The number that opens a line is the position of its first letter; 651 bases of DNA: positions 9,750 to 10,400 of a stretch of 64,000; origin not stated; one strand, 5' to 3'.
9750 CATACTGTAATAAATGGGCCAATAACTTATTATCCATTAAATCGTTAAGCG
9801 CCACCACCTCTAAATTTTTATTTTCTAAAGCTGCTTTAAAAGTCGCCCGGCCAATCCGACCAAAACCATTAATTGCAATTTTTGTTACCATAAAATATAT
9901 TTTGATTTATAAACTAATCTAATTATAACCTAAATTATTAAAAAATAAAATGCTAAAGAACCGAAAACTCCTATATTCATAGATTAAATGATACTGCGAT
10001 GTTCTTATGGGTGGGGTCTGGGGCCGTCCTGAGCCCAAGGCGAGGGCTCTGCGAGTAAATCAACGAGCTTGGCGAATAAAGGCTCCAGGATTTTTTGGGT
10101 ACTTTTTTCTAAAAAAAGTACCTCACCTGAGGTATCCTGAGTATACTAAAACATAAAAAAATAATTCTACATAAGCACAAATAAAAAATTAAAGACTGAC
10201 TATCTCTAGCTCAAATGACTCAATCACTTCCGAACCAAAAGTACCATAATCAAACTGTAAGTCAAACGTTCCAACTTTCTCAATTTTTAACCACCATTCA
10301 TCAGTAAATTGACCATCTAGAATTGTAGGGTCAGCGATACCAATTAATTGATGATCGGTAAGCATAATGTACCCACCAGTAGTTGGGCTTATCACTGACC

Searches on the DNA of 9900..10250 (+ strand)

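Call 7: search_rna_families(source=window, start=9900, end=10250, threshold=evalue, max_evalue=10, show_alignments=3)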
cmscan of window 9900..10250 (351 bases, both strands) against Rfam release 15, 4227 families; matches with E-value up to 10: 4.
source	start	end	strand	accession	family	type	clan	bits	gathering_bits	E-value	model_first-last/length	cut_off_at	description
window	10060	10168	+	RF01858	RsaF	Gene; sRNA;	-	21.4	60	0.07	1-119/119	no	RNA Staph. aureus F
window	10086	10139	+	RF03244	mir-4798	Gene; miRNA;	-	14.9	75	4.7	1-75/75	no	mir-4798 microRNA precursor family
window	9930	9966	+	RF01726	SAM-II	Cis-reg; riboswitch;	-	13.1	44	8.7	1-60/60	no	SAM-II riboswitch aptamer (SAM-II long loop)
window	10091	10207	-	RF03148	RAGATH-11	Gene; sRNA;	-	12.5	79.4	9.2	1-116/116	no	RAGATH-11 RNA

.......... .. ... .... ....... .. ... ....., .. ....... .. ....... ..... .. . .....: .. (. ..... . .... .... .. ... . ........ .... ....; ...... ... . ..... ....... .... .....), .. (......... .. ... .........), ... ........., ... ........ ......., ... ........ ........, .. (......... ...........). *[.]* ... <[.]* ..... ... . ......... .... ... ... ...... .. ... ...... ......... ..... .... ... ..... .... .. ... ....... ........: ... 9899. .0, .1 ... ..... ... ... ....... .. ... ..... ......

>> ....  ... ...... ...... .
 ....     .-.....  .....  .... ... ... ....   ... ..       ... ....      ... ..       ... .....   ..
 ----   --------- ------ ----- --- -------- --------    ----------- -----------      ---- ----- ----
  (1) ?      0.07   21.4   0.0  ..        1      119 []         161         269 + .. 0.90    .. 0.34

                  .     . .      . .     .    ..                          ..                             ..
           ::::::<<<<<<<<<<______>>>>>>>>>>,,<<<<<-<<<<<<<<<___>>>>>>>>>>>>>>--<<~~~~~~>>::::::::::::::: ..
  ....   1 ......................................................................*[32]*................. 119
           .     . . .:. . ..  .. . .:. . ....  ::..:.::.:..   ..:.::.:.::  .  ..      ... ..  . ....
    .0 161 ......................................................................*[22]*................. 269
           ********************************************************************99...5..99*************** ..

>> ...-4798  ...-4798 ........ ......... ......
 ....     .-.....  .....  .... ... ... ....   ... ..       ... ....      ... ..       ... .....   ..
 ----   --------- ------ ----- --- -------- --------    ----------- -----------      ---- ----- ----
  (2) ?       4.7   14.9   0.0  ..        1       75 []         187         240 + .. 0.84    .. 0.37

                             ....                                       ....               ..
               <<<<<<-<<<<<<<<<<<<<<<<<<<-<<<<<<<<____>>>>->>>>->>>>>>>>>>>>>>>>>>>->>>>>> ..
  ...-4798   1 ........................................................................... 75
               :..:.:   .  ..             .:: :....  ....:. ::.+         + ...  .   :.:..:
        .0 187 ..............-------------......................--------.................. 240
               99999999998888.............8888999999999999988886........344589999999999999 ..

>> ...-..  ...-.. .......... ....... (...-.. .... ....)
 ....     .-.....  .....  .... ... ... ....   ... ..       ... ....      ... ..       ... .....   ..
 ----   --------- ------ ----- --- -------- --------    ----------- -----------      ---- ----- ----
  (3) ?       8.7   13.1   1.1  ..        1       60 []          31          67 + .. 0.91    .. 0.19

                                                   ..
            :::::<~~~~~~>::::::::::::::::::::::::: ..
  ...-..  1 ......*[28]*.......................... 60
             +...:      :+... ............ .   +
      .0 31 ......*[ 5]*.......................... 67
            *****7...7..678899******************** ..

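Call 42: build_rna_model(alignment_id=A3, structure=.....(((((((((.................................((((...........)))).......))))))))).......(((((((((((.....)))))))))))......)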
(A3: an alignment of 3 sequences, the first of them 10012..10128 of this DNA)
Model R1 built from alignment A3 (3 sequences, 122 columns); structure: as given.
model positions 116; base pairs 24; branch points 1; effective number of sequences 1.37; information 0.59 bits per position. Calibrated on 0.2 Mb of random sequence (short: E-values are rough).
structure used (alignment columns):
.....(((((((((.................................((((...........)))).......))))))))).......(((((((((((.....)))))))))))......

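Call 43: search_with_rna_model(model_id=R1, source=window, filters=off, max_evalue=10, show_alignments=6)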
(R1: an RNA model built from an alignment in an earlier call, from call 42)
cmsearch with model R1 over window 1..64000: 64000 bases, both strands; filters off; matches with E-value up to 10: 31.
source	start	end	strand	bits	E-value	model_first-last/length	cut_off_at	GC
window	10012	10128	+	130.3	1.1e-30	1-116/116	no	0.5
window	18412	18525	-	121.1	2.1e-28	1-116/116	no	0.52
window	18598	18715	+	108.4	3e-25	1-116/116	no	0.49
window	10098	10122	-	17.8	0.011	87-110/116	no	0.28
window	18685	18710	-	17.4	0.014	86-111/116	no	0.35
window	18418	18440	+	14.4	0.08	87-110/116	no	0.3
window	21203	21253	+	14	0.1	1-116/116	no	0.33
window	23171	23265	+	11.8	0.35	1-116/116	no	0.32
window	57896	57969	-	11.6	0.4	1-116/116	no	0.28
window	36885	36961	-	11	0.56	1-116/116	no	0.42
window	41474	41569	-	10.6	0.71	1-116/116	no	0.54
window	49789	49861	+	10.5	0.74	1-116/116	no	0.38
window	60130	60194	+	10.2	0.89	1-116/116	no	0.37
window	59019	59119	-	8.8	1.9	1-116/116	no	0.44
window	42557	42610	-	8.5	2.4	1-116/116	no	0.33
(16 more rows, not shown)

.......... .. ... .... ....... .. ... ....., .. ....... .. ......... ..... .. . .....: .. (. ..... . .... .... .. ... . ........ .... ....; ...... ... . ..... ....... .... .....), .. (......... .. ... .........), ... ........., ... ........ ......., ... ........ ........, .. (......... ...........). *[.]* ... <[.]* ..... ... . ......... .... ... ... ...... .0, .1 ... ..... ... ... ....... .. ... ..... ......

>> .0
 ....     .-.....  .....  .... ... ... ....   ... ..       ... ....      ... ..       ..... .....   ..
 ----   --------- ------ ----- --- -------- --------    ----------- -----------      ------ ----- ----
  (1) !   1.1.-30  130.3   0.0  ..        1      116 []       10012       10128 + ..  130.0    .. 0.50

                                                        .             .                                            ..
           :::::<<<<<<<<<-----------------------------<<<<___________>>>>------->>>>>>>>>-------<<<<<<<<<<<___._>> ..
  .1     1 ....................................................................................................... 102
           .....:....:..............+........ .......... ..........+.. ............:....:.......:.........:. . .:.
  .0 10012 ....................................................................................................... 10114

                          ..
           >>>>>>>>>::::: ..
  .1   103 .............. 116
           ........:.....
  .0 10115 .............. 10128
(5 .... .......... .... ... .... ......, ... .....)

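Call 44: search_with_rna_model(model_id=R1, sources=[L009, L010, L011, L012, L013, L014, L015, L016, L017, L018, L019, L020, L021, L022, L023, L024, L025, L026, L027, L028, L029, L030, L031, L032, L033, L034, L035, L036, L037, L038, L039, L040, L041, L042, L043, L044, L045, L046, L047, L048, L049, L050, L051, L052, L053, L054, L055, L056, L057, L058, L059, L060, L061, L062, L063, L064, L065, L066, L067, L068, L069, L070, L071, L072, L073, L074, L075, L076, L077, L078, L079, L080, L081, L082, L083, L084, L085, L086, L087, L088, L089, L090, L092, L094], max_evalue=10, show_alignments=0)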
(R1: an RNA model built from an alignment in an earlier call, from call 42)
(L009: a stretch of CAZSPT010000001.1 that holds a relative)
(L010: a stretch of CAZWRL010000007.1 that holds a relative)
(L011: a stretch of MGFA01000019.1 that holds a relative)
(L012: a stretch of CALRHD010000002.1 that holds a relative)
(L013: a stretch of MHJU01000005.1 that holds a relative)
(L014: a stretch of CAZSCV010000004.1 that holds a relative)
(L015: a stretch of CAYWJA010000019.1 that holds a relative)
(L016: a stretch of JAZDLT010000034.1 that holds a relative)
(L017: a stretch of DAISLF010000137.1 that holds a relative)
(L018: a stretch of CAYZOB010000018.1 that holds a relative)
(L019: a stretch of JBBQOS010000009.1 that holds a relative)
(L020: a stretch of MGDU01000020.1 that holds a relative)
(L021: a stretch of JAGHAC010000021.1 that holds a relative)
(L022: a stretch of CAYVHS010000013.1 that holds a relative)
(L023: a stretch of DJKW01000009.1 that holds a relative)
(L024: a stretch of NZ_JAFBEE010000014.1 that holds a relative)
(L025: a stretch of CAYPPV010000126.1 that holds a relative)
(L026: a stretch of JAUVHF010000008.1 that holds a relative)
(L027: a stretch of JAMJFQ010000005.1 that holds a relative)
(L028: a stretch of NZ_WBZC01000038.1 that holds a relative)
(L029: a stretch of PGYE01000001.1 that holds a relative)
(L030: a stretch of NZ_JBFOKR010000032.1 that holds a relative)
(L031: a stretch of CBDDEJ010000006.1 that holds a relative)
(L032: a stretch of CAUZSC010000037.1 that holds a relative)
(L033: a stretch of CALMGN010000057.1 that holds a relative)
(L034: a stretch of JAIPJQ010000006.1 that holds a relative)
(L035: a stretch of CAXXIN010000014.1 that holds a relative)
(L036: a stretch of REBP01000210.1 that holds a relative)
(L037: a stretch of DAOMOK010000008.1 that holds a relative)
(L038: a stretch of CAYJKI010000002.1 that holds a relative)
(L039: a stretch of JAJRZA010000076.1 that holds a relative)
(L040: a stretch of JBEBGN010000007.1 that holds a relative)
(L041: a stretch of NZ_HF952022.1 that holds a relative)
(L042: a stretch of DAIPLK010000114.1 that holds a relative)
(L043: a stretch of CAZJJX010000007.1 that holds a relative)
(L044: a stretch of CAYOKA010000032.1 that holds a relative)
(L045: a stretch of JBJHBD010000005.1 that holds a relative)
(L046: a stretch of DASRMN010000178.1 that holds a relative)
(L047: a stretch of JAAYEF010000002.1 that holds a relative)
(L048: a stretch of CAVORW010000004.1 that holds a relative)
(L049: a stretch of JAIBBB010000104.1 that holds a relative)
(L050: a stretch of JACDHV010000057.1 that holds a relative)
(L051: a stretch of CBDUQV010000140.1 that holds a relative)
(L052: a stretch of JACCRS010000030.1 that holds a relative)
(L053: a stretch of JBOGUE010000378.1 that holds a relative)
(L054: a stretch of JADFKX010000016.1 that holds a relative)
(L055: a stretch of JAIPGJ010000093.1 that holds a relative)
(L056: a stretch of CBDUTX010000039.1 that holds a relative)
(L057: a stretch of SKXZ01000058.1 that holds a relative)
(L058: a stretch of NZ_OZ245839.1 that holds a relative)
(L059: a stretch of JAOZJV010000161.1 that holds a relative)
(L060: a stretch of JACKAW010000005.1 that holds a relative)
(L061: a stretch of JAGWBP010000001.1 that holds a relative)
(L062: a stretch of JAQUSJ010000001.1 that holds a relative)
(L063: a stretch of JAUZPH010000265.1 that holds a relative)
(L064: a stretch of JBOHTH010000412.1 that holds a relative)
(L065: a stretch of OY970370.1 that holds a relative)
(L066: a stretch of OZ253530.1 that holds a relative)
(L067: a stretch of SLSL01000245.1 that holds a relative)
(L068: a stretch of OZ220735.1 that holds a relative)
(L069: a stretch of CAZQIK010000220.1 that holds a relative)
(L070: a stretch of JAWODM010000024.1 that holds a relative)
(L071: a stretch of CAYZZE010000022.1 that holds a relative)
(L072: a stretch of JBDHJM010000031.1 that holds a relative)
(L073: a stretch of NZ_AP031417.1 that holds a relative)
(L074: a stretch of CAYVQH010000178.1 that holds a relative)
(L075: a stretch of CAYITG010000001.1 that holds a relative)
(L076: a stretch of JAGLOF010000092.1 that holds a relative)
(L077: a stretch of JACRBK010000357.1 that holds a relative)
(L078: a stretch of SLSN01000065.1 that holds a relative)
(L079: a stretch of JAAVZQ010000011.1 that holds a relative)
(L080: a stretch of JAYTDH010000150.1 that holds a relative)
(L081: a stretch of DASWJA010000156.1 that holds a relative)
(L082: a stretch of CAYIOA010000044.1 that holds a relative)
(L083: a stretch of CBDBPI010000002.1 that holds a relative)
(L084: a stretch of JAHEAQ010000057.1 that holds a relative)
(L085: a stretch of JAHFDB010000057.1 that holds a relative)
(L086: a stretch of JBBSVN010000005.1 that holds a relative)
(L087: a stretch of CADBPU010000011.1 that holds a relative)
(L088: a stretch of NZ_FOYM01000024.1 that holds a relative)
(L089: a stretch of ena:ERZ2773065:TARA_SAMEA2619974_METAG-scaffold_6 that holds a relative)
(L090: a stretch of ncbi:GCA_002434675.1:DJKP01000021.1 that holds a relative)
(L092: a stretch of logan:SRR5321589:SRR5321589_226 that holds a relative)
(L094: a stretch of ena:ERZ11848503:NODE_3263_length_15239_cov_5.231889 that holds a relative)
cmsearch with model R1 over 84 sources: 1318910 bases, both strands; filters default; matches with E-value up to 10: 9.
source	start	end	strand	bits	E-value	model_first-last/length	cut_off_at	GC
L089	9764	9880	-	130.3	2.2e-29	1-116/116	no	0.5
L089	1367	1480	+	121.1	4.3e-27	1-116/116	no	0.52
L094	5686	5799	-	121.1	4.3e-27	1-116/116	no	0.52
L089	1177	1294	-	108.4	6.1e-24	1-116/116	no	0.49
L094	5872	5989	+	108.4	6.1e-24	1-116/116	no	0.49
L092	1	76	-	75.4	1e-15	1-76/116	3'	0.61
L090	1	25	-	21.6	0.027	1-25/116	3'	0.76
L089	9770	9794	+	17.8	0.23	87-110/116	no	0.28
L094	10445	10539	+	11.8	7.1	1-116/116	no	0.32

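Call 48: search_with_rna_model(model_id=R1, sources=[L097, L098, L099], max_evalue=10, filters=off, show_alignments=6)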
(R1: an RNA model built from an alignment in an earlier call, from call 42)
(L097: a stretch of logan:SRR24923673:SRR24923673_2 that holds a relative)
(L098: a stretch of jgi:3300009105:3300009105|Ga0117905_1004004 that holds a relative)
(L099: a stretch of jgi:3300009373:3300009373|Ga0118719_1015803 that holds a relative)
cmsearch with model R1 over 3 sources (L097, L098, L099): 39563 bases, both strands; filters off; matches with E-value up to 10: 19.
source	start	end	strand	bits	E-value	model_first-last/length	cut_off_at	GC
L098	197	270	-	16.7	0.013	1-116/116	no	0.47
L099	199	272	-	16.7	0.013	1-116/116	no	0.47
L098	11924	12029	-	12.6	0.13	1-116/116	no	0.43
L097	9360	9457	-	12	0.2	1-116/116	no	0.38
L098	7728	7798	-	9.1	1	1-116/116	no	0.45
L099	7730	7800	-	9.1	1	1-116/116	no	0.45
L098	12897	12996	+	8.7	1.3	1-116/116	no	0.41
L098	5029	5063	+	8.6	1.4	80-111/116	no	0.23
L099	5031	5065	+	8.6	1.4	80-111/116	no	0.23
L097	5420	5527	-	8.6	1.4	1-116/116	no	0.36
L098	9756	9821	-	7.3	2.8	1-116/116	no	0.32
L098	5036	5078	-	6.7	4.1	1-116/116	no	0.35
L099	5038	5080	-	6.7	4.1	1-116/116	no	0.35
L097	1634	1691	-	6.4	4.9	1-116/116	no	0.41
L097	4034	4121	-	6.4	4.9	1-116/116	no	0.48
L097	6292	6364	-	6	6.1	1-116/116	no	0.44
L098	9323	9399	+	5.9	6.4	1-116/116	no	0.48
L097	4146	4219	-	5.9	6.6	1-116/116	no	0.45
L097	10545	10607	-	5.2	9.9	1-116/116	no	0.25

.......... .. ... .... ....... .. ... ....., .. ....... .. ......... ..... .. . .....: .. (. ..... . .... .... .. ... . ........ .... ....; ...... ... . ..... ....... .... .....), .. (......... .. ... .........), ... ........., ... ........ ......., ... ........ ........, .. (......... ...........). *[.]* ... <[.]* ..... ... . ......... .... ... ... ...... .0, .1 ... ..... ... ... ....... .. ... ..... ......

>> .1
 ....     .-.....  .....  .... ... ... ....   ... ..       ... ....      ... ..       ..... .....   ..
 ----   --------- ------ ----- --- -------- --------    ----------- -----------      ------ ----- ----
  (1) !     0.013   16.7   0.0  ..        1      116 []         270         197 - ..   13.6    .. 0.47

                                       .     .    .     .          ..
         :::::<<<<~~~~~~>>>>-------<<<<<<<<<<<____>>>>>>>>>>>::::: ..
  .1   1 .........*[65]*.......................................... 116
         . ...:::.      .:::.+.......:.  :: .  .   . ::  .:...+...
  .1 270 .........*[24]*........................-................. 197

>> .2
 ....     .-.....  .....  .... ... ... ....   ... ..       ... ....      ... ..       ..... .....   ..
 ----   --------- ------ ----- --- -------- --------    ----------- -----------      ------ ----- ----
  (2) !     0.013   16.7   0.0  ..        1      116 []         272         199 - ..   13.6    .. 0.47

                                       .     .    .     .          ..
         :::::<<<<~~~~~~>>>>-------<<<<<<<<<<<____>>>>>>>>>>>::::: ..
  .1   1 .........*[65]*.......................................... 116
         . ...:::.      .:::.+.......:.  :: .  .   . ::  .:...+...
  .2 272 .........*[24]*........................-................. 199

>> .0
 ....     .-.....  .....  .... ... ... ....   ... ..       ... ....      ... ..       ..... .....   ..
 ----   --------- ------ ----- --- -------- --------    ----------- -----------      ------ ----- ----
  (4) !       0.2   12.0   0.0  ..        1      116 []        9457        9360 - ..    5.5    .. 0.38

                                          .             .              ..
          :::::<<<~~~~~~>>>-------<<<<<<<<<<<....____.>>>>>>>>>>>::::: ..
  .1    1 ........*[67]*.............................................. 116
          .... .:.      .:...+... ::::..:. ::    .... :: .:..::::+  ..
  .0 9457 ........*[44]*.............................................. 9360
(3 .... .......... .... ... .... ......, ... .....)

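Call 67: search_with_rna_model(model_id=R1, sources=[L100, L102, L101, L103], max_evalue=1, filters=off)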
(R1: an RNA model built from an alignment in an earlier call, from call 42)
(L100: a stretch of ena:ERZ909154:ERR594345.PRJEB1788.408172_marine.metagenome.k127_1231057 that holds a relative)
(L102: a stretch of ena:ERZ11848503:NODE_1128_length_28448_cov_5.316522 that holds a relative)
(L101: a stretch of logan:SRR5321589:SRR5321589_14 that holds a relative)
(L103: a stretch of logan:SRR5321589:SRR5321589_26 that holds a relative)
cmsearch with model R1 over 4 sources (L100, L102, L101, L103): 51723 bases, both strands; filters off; matches with E-value up to 1: 8.
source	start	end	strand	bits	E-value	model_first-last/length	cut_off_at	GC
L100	2330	2446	-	130.3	8.8e-31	1-116/116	no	0.5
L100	2336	2360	+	17.8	0.009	87-110/116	no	0.28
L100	16961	17018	-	13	0.15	1-116/116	no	0.34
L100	16947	16998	+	12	0.26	1-116/116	no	0.35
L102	4779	4852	-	11.6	0.32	1-116/116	no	0.28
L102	13994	14073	-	11.2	0.41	1-116/116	no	0.47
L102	7013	7077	+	10.2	0.72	1-116/116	no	0.37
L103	1435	1499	+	10.2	0.72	1-116/116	no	0.37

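Call 72: search_with_rna_model(model_id=R1, source=window, max_evalue=1e-10, make_alignment=true)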
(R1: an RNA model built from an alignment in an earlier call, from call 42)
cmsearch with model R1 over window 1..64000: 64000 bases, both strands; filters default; matches with E-value up to 1e-10: 3.
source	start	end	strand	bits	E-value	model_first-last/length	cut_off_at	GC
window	10012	10128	+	130.3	1.1e-30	1-116/116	no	0.5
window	18412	18525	-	121.1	2.1e-28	1-116/116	no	0.52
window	18598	18715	+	108.4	3e-25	1-116/116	no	0.49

Alignment A4: 3 matches aligned to the model, 120 columns, each read 5' to 3' on its own strand. Consensus structure (alignment columns), stored with it:
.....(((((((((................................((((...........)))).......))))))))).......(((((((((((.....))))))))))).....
